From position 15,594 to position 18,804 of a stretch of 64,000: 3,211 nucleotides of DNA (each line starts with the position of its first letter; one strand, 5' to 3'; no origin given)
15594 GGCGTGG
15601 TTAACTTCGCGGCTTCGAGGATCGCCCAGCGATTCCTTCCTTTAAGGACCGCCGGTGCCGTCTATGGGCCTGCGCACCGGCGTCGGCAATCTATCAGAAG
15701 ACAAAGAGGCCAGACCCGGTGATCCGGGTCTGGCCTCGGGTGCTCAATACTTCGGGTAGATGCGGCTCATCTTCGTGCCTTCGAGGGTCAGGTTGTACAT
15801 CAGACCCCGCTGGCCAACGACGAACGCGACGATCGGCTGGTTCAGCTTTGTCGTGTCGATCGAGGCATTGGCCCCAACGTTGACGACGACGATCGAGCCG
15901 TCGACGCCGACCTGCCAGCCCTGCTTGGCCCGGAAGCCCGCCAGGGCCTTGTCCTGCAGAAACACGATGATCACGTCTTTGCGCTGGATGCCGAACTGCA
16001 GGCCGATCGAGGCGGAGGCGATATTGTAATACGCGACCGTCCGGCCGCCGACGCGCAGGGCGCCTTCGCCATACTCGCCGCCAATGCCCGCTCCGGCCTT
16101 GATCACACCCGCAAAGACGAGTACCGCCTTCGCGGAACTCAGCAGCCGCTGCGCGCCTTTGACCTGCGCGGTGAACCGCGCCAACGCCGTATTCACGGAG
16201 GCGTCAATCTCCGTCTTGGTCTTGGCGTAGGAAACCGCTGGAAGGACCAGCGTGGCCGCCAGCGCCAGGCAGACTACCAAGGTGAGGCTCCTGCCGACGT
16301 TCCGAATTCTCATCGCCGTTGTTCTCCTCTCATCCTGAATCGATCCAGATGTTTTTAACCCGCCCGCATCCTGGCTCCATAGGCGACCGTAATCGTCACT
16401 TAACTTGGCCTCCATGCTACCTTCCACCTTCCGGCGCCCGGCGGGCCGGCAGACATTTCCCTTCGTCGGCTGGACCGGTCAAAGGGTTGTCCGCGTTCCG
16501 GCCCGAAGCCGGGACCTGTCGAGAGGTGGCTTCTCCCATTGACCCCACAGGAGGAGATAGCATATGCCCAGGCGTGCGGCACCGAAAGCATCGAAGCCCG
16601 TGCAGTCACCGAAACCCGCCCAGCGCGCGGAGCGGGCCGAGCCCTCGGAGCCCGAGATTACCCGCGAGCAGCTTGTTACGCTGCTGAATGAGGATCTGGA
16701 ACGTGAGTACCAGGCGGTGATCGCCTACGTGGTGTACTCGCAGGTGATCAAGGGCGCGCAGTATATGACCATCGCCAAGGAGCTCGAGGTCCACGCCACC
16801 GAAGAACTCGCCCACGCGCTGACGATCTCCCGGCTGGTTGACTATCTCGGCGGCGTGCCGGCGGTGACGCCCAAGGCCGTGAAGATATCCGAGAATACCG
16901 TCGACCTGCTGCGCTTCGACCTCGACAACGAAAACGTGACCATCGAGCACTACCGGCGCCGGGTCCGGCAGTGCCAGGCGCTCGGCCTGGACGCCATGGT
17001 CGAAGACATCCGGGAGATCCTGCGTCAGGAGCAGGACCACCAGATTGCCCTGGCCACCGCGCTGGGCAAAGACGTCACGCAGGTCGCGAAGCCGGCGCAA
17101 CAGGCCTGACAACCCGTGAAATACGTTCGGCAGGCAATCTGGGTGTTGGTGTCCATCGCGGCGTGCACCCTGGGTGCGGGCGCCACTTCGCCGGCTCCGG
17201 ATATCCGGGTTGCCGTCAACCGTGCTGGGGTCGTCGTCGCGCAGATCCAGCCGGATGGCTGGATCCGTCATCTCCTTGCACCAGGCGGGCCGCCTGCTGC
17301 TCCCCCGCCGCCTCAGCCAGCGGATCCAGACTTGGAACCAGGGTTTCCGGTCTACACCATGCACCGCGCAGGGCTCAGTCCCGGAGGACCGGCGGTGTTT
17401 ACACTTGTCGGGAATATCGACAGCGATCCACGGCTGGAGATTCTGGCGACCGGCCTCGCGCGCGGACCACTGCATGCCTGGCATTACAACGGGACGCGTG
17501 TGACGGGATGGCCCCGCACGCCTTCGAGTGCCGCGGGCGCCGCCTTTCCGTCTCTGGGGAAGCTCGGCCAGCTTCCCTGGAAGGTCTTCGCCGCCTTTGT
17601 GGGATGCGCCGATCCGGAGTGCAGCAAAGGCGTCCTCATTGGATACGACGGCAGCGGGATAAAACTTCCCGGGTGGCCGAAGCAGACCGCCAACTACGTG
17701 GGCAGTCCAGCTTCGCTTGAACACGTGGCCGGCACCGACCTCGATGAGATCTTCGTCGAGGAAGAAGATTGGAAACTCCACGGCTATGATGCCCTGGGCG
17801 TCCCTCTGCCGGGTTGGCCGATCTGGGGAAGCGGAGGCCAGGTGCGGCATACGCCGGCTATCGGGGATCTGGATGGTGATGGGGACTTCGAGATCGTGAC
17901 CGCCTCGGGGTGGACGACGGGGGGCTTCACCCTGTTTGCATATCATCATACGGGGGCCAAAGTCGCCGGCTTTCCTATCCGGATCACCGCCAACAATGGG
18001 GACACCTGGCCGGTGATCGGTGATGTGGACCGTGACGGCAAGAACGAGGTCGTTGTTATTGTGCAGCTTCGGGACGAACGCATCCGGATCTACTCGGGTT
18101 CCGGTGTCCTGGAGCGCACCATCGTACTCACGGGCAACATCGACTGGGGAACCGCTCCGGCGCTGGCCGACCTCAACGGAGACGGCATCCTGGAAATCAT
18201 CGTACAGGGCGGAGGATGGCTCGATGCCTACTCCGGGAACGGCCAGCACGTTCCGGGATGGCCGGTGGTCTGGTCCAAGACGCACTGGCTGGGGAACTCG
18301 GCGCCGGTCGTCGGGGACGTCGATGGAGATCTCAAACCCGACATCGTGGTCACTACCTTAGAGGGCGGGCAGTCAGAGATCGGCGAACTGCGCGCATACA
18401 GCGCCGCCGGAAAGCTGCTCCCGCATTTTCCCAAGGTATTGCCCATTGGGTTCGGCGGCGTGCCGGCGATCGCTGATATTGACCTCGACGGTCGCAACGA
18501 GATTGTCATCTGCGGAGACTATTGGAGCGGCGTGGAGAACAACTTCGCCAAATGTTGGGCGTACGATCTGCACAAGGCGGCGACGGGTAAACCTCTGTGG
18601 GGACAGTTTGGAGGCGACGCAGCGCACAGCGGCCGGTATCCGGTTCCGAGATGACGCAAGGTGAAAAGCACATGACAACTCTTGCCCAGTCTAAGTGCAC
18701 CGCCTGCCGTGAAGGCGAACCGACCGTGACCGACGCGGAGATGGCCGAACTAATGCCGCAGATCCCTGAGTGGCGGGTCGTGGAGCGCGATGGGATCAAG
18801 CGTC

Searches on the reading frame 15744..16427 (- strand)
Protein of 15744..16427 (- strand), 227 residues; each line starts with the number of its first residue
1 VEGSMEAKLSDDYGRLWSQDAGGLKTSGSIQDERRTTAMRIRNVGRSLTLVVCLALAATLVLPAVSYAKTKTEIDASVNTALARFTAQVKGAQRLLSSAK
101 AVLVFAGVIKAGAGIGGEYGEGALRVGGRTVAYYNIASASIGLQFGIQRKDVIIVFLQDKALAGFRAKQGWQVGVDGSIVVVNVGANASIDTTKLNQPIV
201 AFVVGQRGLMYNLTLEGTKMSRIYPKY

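Call 58: search_protein_families(library=pfam, max_evalue=0.001, proteins=[window:15744-16427:-])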
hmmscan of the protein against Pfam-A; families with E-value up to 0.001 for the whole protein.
window:15744-16427:- (227 aa): 1 family
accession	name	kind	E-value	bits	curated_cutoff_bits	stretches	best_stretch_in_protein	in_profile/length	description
PF04366.17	Ysc84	-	4.4e-12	46.3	25.1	1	138-221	2-86/127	Las17-binding protein actin regulator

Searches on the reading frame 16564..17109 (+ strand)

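Call 58: search_protein_families(library=pfam, max_evalue=0.001, proteins=[window:16564-17109:+])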
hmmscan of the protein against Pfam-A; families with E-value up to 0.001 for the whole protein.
window:16564-17109:+ (181 aa): 2 families
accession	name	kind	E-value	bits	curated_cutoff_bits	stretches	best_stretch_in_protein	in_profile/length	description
PF00210.30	Ferritin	-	1.5e-17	64.3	24.5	1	40-169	3-138/142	Ferritin-like domain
PF02915.23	Rubrerythrin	-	0.0004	21.2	22.8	0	41-163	3-133/137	Rubrerythrin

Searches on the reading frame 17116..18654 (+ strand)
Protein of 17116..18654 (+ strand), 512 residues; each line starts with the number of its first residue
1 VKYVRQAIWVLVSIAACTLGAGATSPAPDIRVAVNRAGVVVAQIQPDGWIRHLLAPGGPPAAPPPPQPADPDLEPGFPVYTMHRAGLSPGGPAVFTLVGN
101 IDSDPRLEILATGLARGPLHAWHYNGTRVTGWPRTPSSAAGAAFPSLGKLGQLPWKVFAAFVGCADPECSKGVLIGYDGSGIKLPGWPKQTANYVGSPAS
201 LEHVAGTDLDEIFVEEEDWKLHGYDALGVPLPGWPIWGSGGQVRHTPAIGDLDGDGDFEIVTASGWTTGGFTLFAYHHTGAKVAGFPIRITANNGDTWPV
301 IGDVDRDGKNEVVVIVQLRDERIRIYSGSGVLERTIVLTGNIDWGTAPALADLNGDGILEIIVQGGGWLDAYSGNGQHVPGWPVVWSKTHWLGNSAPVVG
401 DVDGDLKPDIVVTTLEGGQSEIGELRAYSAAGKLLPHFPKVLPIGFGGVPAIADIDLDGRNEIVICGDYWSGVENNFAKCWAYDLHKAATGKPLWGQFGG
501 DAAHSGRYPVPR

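Call 58: search_protein_families(library=pfam, max_evalue=0.001, proteins=[window:17116-18654:+])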
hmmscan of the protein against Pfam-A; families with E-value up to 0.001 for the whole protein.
window:17116-18654:+ (512 aa): 2 families
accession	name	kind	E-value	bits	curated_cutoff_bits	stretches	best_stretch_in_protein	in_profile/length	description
PF13517.12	FG-GAP_3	-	3.5e-22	79.2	26.9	2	303-363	1-61/61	FG-GAP-like repeat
PF01839.29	FG-GAP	-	3.1e-15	56.1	22.1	0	344-363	1-20/37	FG-GAP repeat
